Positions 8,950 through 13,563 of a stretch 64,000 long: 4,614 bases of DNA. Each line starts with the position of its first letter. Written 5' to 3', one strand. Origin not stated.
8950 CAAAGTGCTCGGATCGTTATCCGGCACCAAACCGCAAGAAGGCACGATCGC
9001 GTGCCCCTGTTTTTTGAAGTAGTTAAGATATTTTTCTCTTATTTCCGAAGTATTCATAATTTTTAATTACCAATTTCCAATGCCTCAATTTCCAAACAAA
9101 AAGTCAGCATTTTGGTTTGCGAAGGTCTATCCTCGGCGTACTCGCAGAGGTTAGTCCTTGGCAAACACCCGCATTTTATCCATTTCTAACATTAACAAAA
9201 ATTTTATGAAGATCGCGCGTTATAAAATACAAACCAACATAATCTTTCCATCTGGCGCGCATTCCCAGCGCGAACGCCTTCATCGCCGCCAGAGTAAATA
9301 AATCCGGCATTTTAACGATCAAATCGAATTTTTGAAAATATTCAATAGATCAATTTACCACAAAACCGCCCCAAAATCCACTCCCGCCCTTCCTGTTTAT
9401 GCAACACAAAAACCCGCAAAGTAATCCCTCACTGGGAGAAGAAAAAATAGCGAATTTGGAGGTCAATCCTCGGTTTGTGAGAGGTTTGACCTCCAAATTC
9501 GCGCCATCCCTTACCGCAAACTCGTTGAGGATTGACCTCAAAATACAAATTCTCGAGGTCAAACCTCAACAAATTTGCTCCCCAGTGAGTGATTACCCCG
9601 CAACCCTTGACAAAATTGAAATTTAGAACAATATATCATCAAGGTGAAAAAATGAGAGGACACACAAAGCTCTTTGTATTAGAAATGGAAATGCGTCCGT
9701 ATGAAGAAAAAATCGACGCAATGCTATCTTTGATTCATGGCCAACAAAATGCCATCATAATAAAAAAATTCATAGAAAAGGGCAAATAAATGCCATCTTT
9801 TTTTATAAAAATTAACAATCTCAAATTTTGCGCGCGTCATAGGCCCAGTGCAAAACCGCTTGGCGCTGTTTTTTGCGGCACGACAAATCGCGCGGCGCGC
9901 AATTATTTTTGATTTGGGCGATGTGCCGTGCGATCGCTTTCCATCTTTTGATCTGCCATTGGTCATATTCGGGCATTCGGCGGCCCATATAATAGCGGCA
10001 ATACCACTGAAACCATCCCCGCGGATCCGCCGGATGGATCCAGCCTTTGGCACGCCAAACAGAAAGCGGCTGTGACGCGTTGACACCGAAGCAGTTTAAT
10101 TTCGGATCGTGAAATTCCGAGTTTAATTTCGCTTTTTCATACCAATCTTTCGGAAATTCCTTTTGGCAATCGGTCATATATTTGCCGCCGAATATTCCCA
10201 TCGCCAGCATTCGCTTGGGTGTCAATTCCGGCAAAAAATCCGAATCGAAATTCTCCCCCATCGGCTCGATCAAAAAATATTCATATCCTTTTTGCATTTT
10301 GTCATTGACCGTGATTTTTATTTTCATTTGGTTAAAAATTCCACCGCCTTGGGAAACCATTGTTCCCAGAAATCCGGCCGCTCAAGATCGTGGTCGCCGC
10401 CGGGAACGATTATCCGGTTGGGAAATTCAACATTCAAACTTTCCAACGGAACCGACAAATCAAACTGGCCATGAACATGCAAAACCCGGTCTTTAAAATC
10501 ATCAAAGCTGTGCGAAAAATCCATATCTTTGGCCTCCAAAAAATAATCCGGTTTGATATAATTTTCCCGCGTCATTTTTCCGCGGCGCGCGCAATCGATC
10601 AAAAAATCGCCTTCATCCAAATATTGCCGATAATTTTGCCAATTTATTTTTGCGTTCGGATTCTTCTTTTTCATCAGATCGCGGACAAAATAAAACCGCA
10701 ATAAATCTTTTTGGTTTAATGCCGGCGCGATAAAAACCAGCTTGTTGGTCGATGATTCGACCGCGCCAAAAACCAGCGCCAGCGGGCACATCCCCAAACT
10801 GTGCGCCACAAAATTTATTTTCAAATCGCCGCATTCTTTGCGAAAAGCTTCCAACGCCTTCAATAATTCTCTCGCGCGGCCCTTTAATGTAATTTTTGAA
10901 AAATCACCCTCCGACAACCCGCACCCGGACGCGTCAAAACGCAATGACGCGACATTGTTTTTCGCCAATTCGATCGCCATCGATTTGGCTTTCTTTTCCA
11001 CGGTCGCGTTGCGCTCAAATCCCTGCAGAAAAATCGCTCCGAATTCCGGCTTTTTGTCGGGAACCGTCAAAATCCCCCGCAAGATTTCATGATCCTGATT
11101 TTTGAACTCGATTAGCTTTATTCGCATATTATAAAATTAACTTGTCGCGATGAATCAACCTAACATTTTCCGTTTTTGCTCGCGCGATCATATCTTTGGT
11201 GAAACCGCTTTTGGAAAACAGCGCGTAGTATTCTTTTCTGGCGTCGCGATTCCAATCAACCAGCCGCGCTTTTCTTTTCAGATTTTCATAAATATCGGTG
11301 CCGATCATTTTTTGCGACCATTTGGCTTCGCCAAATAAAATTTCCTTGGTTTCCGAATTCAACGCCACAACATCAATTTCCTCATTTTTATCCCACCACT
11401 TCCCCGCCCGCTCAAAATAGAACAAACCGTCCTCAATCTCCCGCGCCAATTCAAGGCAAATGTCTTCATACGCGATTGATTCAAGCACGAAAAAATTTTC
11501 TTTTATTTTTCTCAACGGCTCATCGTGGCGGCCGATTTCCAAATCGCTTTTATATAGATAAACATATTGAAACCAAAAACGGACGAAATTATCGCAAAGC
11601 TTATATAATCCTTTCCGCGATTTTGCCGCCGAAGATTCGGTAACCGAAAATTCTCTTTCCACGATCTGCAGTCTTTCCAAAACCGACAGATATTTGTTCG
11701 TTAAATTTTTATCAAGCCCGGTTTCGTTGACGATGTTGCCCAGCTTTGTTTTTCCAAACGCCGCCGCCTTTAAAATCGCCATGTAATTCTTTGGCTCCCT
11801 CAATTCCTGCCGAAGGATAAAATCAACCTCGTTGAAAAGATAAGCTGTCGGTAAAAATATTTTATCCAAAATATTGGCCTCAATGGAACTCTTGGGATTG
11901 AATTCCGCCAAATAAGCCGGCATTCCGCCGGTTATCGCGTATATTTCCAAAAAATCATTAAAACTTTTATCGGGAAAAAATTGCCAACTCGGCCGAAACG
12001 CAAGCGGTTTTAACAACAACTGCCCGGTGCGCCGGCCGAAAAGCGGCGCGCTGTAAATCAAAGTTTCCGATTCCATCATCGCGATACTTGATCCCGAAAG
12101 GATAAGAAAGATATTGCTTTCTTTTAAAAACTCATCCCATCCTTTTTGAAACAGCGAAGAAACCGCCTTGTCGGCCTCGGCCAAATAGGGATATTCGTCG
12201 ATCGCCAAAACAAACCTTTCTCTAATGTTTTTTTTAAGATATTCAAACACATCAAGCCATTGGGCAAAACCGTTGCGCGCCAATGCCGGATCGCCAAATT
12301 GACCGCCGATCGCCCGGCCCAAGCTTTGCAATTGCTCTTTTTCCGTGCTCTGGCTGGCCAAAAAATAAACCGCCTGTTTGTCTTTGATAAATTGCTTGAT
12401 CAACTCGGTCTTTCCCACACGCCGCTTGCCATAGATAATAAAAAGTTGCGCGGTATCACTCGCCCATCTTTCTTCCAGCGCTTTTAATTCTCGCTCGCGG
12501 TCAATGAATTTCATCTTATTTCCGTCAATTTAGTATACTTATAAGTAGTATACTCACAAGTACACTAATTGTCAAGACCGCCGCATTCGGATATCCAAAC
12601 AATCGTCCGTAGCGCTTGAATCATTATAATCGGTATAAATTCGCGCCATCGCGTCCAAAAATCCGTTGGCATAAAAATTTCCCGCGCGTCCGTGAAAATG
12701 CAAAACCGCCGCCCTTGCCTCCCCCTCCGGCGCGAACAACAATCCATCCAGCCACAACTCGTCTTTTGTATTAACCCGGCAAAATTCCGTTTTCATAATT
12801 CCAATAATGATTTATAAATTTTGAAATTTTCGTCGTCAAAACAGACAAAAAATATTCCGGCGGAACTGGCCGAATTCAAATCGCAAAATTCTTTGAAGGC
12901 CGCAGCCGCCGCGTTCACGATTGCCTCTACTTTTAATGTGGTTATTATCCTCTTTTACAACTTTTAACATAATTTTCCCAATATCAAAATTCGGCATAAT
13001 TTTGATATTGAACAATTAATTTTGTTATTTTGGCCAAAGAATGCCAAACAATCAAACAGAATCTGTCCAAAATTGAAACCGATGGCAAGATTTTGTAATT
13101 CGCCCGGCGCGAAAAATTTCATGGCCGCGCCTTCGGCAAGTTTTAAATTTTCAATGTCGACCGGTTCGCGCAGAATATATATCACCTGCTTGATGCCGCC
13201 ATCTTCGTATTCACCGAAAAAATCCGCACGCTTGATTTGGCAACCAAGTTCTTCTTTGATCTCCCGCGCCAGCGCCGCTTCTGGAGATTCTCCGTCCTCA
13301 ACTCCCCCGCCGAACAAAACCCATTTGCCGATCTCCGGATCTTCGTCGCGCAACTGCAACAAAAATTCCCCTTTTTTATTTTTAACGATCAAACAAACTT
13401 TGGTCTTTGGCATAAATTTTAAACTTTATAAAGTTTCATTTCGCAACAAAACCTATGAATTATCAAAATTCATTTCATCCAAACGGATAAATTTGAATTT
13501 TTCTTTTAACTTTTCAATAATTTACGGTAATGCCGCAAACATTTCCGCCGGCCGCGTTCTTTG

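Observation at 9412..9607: Compound palindrome with four alternating copies of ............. enclosed by an outer stem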

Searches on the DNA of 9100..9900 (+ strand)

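Call 5: search_rna_families(source=window, start=9100, end=9900, threshold=evalue, max_evalue=10, show_alignments=3)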
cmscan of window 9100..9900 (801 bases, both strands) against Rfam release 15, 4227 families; matches with E-value up to 10: 16.
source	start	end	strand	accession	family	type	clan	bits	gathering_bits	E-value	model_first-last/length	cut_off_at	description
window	9516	9578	-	RF04105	mir-3165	Gene; miRNA;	-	31.2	90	0.0017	7-69/75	no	mir-3165 microRNA precursor family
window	9437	9520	-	RF00804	mir-240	Gene; miRNA;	-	27.3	67.5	0.0051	1-99/99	no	mir-240 microRNA precursor family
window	9523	9571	-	RF03596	mir-5880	Gene; miRNA;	-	27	97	0.0042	1-79/79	no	mir-5880 microRNA precursor family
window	9116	9165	+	RF00776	mir-540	Gene; miRNA;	-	24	80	0.082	1-67/67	no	mir-540 microRNA precursor family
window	9758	9873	+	RF02434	SpF39_sRNA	Gene; sRNA;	-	23.6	60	1.9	1-109/109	no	Streptococcus sRNA SpF39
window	9525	9569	-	RF04089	mir-753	Gene; miRNA;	-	23.4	62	0.043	12-51/62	no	mir-753 microRNA precursor family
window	9522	9572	-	RF03182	MIR6032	Gene; miRNA;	-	22.6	102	0.083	1-100/100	no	MIR6032 microRNA precursor family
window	9511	9583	-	RF04156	MIR2670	Gene; miRNA;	-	18.6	117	0.22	1-200/200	no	MIR2670 microRNA precursor family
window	9116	9165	-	RF00776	mir-540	Gene; miRNA;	-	18.6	80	1.9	1-67/67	no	mir-540 microRNA precursor family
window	9448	9504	+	RF04209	MIR7533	Gene; miRNA;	-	18.2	230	0.42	1-249/249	no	MIR7533 microRNA precursor family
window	9532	9562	-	RF02266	XIST_intron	Gene; lncRNA;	-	18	70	2.8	1-68/68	no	XIST 3' intron conserved motif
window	9738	9811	+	RF02860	Arrc14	Gene; sRNA;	-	17.8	99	6.6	1-167/167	no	Actinobacillus sRNA 14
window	9449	9503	-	RF04156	MIR2670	Gene; miRNA;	-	16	117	1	1-200/200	no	MIR2670 microRNA precursor family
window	9524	9570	+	RF03322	mir-1641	Gene; miRNA;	-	15.9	104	4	1-85/85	no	mir-1641 microRNA precursor family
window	9729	9860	+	RF02590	Spy1186876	Gene; sRNA;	-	15.8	208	0.65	1-243/243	no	S. pyogenes small RNA 1186876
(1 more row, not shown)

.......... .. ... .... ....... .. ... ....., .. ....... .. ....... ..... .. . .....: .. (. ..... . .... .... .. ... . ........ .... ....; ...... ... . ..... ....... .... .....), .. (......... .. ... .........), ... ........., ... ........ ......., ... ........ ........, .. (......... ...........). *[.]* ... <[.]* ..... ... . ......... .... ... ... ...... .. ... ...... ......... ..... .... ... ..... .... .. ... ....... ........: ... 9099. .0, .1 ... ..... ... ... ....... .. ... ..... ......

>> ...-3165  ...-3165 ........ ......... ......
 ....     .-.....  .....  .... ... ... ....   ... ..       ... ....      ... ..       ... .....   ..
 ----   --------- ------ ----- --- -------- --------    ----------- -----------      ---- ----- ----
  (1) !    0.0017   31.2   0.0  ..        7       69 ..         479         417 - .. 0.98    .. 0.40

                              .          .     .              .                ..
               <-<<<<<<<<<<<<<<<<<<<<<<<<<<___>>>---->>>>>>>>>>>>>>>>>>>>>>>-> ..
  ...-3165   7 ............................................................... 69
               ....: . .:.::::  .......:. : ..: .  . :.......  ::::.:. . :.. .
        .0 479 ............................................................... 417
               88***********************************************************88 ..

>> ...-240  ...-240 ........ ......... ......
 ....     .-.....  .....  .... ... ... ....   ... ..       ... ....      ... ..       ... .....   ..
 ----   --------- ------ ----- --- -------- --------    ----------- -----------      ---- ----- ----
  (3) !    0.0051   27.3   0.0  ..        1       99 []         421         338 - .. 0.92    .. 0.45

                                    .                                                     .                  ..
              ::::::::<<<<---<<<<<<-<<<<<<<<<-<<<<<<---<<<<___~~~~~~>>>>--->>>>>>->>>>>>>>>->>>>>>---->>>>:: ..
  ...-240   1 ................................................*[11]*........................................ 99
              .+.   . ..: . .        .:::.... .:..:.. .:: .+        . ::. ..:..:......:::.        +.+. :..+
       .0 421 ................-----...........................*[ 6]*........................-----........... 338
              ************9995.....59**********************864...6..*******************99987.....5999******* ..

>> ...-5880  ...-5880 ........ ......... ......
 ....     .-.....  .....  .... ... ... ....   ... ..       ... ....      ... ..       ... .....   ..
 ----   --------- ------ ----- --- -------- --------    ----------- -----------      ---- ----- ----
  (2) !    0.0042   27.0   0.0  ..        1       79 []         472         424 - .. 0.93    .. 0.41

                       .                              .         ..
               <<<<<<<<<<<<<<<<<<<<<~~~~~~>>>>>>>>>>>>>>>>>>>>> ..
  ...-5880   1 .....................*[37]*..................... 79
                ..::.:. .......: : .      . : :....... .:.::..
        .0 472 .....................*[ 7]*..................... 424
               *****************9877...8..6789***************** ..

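Call 88: search_dna_similar(query=window:9413-9604:+, collection=plasmids, mode=distant, max_evalue=0.01, max_rows=5)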
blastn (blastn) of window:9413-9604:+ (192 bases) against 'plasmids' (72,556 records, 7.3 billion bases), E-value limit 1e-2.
No match.

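Call 89: search_dna_similar(query=window:9413-9604:+, collection=phages, mode=distant, max_evalue=0.01, max_rows=5)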
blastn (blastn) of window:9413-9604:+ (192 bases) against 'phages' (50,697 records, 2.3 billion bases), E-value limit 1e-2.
No match.

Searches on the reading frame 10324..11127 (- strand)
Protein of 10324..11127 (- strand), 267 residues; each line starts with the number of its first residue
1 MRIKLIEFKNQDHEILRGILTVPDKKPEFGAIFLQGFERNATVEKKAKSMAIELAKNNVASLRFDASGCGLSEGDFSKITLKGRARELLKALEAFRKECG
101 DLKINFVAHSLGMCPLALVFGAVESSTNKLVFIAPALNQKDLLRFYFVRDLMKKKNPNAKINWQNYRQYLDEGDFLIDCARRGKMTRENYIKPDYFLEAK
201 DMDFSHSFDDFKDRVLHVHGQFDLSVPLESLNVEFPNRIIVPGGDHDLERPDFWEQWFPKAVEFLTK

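Call 8: search_protein_families(library=pfam, proteins=[window:10324-11127:-], max_evalue=0.01)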
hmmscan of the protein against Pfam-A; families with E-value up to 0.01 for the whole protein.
window:10324-11127:- (267 aa): 2 families
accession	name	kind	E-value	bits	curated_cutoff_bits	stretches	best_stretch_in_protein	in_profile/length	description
PF12146.15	Hydrolase_4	-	1.6e-05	24.8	27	1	49-164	22-138/239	Serine aminopeptidase, S33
PF00561.26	Abhydrolase_1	-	0.0033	17.5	25.8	0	47-142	17-103/245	alpha/beta hydrolase fold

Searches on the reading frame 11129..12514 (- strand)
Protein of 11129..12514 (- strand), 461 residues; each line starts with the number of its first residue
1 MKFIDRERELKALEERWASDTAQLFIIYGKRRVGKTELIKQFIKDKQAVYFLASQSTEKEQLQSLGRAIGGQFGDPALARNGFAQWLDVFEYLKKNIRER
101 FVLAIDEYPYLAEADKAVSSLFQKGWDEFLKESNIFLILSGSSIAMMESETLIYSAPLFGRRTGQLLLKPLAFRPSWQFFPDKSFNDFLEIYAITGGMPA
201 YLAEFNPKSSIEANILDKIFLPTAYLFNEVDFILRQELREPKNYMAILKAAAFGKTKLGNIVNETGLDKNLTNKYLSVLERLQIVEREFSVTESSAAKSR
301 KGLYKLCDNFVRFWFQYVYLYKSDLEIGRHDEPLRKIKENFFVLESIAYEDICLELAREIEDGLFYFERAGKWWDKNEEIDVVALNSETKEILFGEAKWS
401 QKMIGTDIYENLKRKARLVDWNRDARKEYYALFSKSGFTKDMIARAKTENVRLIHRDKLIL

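Call 8: search_protein_families(library=pfam, proteins=[window:11129-12514:-], max_evalue=0.01)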
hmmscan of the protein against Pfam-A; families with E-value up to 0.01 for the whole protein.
window:11129-12514:- (461 aa): 5 families
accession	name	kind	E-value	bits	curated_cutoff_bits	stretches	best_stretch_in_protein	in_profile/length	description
PF01637.24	ATPase_2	-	3.5e-30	105.9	33.2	1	3-205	1-225/225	ATPase domain predominantly from Archaea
PF03008.20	DUF234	-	2e-20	73.5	22.5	1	314-401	1-91/100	Archaea bacterial proteins of unknown function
PF13173.12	AAA_14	-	2.8e-09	37.5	27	1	23-174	3-126/129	AAA domain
PF13401.12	AAA_22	-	3.4e-05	24.6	27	1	21-142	4-123/130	AAA domain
PF13191.12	AAA_16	-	0.0049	17.8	32.6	1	3-72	2-85/167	AAA ATPase domain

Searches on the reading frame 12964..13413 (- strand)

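Call 8: search_protein_families(library=pfam, proteins=[window:12964-13413:-], max_evalue=0.01)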
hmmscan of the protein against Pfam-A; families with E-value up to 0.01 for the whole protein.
window:12964-13413:- (149 aa): 3 families
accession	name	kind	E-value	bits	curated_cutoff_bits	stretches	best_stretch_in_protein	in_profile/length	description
PF00293.34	NUDIX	-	8.7e-18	65.1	21.1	1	3-106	3-118/134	NUDIX domain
PF14815.12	NUDIX_4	-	0.0011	19.1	35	1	7-65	2-58/113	NUDIX domain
PF22327.2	Nudt16-like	-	0.0012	19.3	27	1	11-95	19-105/161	U8 snoRNA-decapping enzyme-like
